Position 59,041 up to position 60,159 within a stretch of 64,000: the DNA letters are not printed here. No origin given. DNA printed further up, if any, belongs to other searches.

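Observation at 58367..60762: Kdo-kinase-family gene flanked by two SAM methyltransferases: candidate LPS inner-core modification cassette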

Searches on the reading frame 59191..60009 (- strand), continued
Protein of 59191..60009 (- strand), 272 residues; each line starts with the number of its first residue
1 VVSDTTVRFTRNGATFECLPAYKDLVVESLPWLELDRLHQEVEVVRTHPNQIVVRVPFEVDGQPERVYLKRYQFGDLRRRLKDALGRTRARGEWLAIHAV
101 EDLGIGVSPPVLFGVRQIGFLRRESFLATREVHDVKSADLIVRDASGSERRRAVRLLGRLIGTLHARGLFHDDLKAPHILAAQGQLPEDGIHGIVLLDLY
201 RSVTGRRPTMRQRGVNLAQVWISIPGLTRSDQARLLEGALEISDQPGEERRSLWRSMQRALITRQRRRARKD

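Call 53: find_related_loci(query=A4, collection=genome_contigs, flank=6000)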
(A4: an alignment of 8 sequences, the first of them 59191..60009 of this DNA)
Query A4 (272 aa) in genome_contigs; peptide patterns used: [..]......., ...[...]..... (x = any residue, [..] = any of these).
76 stretches matched a pattern; 4 encode a relative of the query (tblastn E <= 1e-3); 4 distinct loci.
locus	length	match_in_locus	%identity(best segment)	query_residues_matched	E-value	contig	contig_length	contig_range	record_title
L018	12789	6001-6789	89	1-263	8e-158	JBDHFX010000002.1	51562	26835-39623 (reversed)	MAG: Gemmatimonadota bacterium isolate M8-58_Bin_324 M8-58_Bin_324_scaffold_2878, whole genome shotgun sequence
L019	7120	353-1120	84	2-257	9e-146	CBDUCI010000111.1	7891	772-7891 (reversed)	MAG TPA_asm: uncultured bacterium isolate ERR2431957_metabat2_43 genome assembly, contig: ERZ23878503.3601, whole genome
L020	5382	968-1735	83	2-257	5e-144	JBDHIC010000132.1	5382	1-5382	MAG: Gemmatimonadota bacterium isolate M8-62_Bin_88 M8-62_Bin_88_scaffold_93425, whole genome shotgun sequence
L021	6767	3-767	83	3-257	3e-139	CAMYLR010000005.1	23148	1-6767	MAG: uncultured Gemmatimonadales bacterium isolate ES_M_Gemmatimonadota_02 genome assembly, contig: scaffold_1395, whole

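Call 54: list_cluster_members(proteins=[P0009, P0011, P0013, P0014, P0027, P0064, P0012])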
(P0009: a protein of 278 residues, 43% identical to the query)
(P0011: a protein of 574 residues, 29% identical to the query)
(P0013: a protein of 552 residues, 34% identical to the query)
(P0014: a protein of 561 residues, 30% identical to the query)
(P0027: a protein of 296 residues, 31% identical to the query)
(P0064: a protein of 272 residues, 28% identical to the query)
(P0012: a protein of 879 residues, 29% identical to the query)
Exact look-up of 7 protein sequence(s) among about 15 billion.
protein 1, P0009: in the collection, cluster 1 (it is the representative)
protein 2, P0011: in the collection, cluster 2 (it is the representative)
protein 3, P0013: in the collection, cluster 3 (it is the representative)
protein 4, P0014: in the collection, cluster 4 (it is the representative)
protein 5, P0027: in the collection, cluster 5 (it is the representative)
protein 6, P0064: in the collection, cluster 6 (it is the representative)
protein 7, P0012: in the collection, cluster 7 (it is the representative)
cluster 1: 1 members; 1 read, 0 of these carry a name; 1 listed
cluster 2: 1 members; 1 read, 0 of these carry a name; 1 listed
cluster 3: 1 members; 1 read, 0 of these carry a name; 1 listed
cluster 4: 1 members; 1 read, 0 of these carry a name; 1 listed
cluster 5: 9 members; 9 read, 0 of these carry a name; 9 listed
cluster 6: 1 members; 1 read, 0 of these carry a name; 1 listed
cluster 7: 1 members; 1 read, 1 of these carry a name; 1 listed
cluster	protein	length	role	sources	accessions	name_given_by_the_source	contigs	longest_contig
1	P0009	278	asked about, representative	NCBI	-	-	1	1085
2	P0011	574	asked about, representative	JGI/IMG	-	-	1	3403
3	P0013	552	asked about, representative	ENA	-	-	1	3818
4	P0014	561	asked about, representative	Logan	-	-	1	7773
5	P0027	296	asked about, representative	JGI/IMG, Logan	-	-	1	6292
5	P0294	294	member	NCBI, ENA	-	-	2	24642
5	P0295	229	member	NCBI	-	-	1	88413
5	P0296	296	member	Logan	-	-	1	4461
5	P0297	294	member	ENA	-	-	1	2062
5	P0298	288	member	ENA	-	-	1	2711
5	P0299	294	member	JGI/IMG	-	-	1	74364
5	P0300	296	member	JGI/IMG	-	-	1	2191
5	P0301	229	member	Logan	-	-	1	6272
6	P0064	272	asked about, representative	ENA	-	-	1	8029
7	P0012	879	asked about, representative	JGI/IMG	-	GT2 family glycosyltransferase/serine/threonine protein kinase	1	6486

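Call 56: search_protein_families(library=pfam, proteins=[P0012, P0023, P0038, P0065, P0074, P0078, P0097, P0099, P0011, P0013], max_evalue=0.0001)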
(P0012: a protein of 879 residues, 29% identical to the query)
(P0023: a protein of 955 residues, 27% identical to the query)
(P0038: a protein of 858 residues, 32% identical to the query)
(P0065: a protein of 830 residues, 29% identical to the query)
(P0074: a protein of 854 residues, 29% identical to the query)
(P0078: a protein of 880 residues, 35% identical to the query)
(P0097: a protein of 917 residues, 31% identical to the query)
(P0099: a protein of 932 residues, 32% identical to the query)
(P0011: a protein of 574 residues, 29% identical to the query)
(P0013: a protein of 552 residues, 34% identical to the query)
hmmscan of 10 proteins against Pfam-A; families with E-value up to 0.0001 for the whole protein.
P0012 (879 aa): 8 families
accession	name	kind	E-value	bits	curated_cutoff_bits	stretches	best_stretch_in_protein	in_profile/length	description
PF06293.20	Kdo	-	1.6e-38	132.7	21.3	2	393-550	48-199/207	Lipopolysaccharide kinase (Kdo/WaaP) family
PF00535.33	Glycos_transf_2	-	3.3e-25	89.4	23.3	1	4-183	1-167/168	Glycosyl transferase family 2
PF00069.31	Pkinase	-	3.2e-13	50.1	31.7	2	734-787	85-133/263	Protein kinase domain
PF13641.12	Glyco_tranf_2_3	-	3.4e-11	44.1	27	1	3-252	3-227/230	Glycosyltransferase like family 2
PF07714.23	PK_Tyr_Ser-Thr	-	6e-11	42.6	23.1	1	660-788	28-138/258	Protein tyrosine and serine/threonine kinase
PF13632.12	Glyco_trans_2_3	-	4.3e-08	33.6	27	1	83-290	2-179/198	Glycosyl transferase family group 2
PF17667.7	Pkinase_fungal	-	2.5e-06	26.9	24.1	0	486-530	305-348/387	Fungal protein kinase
PF13712.12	Glyco_tranf_2_5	-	7e-05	23.1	27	0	57-216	31-182/210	Glycosyltransferase like family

P0023 (955 aa): 8 families
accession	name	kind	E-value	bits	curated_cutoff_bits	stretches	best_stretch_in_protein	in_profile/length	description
PF06293.20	Kdo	-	1.7e-31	109.7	21.3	2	69-239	36-207/207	Lipopolysaccharide kinase (Kdo/WaaP) family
PF00534.26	Glycos_transf_1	-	2.6e-28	99.1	26.4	1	753-919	4-171/172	Glycosyl transferases group 1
PF13692.12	Glyco_trans_1_4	-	2.2e-27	96.5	27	1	767-904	4-140/142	Glycosyl transferases group 1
PF13439.12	Glyco_transf_4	-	1.3e-15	58.3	28.5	1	576-743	3-169/170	Glycosyltransferase Family 4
PF13579.12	Glyco_trans_4_4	-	2.5e-11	44.6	29.7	1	575-726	1-146/158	Glycosyl transferase 4-like domain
PF00069.31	Pkinase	-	2.4e-07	30.9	31.7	0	429-464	99-134/263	Protein kinase domain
PF01636.29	APH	-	2.7e-06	27.8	23.2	0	97-224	43-133/239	Phosphotransferase enzyme family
PF03109.22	ABC1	-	2.1e-05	24.2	22.9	0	399-487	141-217/244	ABC1 atypical kinase-like domain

P0038 (858 aa): 1 family
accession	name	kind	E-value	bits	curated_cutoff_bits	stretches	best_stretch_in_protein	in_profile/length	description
PF06293.20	Kdo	-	2.5e-50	171.2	21.3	2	628-808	33-207/207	Lipopolysaccharide kinase (Kdo/WaaP) family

P0065 (830 aa): 1 family
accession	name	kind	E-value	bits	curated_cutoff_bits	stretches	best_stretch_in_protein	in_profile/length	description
PF06293.20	Kdo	-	7.7e-64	215.4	21.3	3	624-798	33-207/207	Lipopolysaccharide kinase (Kdo/WaaP) family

P0074 (854 aa): 3 families
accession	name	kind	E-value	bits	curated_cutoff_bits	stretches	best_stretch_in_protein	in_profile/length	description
PF06293.20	Kdo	-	1.7e-59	201.2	21.3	3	97-260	53-207/207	Lipopolysaccharide kinase (Kdo/WaaP) family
PF00069.31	Pkinase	-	3.4e-11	43.5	31.7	0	448-505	96-147/263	Protein kinase domain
PF01636.29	APH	-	1.8e-05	25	23.2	0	184-215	167-197/239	Phosphotransferase enzyme family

P0078 (880 aa): 2 families
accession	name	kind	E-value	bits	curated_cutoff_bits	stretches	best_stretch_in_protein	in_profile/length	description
PF06293.20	Kdo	-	2.5e-32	112.4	21.3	2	80-258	30-207/207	Lipopolysaccharide kinase (Kdo/WaaP) family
PF07607.17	DUF1570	-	7.7e-05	23.4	22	0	724-809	11-113/129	Protein of unknown function (DUF1570)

P0097 (917 aa): 6 families
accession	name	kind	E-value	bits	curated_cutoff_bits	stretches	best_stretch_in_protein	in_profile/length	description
PF01075.23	Glyco_transf_9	-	7e-31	107.9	22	1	204-343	108-244/247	Glycosyltransferase family 9 (heptosyltransferase)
PF06293.20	Kdo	-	2.1e-23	83.3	21.3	2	482-614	48-189/207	Lipopolysaccharide kinase (Kdo/WaaP) family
PF00069.31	Pkinase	-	1.7e-08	34.7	31.7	0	545-589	97-141/263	Protein kinase domain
PF01163.29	RIO1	-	1.2e-07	32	22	1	488-590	51-148/187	RIO domain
PF01636.29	APH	-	7.8e-06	26.3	23.2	0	468-565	22-110/239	Phosphotransferase enzyme family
PF03109.22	ABC1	-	9.9e-06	25.3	22.9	0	807-842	180-211/244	ABC1 atypical kinase-like domain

P0099 (932 aa): 7 families
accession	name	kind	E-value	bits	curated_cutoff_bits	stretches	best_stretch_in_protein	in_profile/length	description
PF06293.20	Kdo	-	6.3e-38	130.7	21.3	2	82-239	49-207/207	Lipopolysaccharide kinase (Kdo/WaaP) family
PF00534.26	Glycos_transf_1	-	4.2e-27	95.2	26.4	1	736-902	5-171/172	Glycosyl transferases group 1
PF13692.12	Glyco_trans_1_4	-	2.2e-23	83.5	27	1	748-889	3-142/142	Glycosyl transferases group 1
PF13439.12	Glyco_transf_4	-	9.6e-13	48.9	28.5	1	568-692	8-136/170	Glycosyltransferase Family 4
PF00069.31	Pkinase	-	2.4e-09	37.4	31.7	0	401-457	77-132/263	Protein kinase domain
PF13579.12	Glyco_trans_4_4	-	4.4e-09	37.3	29.7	1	563-688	2-127/158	Glycosyl transferase 4-like domain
PF13524.12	Glyco_trans_1_2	-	1.3e-05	25.7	25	1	773-918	10-143/144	Glycosyl transferase-like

P0011 (574 aa): 5 families
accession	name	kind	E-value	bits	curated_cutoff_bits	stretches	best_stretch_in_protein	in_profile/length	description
PF06293.20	Kdo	-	1.5e-39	136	21.3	2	98-254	56-207/207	Lipopolysaccharide kinase (Kdo/WaaP) family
PF00069.31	Pkinase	-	2.7e-12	47.1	31.7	1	446-485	95-136/263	Protein kinase domain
PF07714.23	PK_Tyr_Ser-Thr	-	1.4e-11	44.7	23.1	1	355-483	25-138/258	Protein tyrosine and serine/threonine kinase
PF01636.29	APH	-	1.7e-05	25.1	23.2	0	452-497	154-196/239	Phosphotransferase enzyme family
PF17667.7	Pkinase_fungal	-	4.3e-05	22.8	24.1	0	450-500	289-341/387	Fungal protein kinase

P0013 (552 aa): 2 families
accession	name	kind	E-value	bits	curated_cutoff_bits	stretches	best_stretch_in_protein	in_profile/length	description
PF06293.20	Kdo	-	1.9e-37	129.2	21.3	2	56-205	29-175/207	Lipopolysaccharide kinase (Kdo/WaaP) family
PF00069.31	Pkinase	-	1.7e-12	47.7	31.7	2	435-476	100-137/263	Protein kinase domain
